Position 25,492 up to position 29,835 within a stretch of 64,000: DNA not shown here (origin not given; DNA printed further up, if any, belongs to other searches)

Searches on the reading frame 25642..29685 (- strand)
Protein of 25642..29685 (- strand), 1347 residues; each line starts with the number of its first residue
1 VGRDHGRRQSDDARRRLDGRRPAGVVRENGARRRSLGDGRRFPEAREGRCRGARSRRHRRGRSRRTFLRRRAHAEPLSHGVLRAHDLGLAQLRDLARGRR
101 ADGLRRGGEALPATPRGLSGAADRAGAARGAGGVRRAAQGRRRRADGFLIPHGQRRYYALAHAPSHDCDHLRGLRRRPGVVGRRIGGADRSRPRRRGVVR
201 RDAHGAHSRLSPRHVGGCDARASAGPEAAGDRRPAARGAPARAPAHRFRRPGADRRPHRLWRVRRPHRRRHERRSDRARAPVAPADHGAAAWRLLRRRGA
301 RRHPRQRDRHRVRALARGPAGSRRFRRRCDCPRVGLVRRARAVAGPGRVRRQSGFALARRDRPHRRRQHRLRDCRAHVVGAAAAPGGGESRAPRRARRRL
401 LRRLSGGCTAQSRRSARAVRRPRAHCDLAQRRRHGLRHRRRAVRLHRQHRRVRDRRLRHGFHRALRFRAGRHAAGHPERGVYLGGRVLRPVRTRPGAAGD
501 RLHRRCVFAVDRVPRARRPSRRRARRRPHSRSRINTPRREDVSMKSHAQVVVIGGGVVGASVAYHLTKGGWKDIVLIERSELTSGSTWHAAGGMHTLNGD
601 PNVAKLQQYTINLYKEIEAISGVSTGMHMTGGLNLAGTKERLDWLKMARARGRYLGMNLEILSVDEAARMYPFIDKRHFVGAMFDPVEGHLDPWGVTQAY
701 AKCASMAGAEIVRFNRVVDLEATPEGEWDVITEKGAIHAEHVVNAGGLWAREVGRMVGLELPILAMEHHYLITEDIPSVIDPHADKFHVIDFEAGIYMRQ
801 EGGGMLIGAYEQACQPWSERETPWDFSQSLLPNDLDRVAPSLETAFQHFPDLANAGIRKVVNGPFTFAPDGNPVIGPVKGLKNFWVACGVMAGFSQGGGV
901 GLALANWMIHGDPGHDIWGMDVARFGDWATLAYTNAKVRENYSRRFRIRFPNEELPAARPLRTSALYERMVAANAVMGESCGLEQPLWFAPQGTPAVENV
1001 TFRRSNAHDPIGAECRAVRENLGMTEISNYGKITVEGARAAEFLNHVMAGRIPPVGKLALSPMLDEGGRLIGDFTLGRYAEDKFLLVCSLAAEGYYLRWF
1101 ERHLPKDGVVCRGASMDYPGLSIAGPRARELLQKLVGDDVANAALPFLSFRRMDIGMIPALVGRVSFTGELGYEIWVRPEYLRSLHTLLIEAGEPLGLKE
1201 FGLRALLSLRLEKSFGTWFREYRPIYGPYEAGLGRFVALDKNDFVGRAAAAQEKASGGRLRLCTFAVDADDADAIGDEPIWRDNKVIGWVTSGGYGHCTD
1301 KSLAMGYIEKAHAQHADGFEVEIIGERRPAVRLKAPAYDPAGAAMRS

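Call 85: search_protein_families(library=pfam, proteins=[window:25642-29685:-], max_evalue=0.0001)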
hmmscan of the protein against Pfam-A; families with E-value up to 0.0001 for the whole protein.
window:25642-29685:- (1347 aa): 4 families
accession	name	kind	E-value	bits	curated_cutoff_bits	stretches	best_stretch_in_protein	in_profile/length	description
PF01266.30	DAO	-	9.6e-68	229.7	27.9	1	550-907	2-353/353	FAD dependent oxidoreductase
PF01571.26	GCV_T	-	8.1e-61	205.9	25.6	1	966-1235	1-254/255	Aminomethyltransferase folate-binding domain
PF08669.17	GCV_T_C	-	9.5e-21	73.9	25.9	1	1261-1339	2-80/80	Glycine cleavage T-protein C-terminal barrel domain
PF16350.10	FAO_M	-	8.2e-16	58.4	27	1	910-964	1-56/56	FAD dependent oxidoreductase central domain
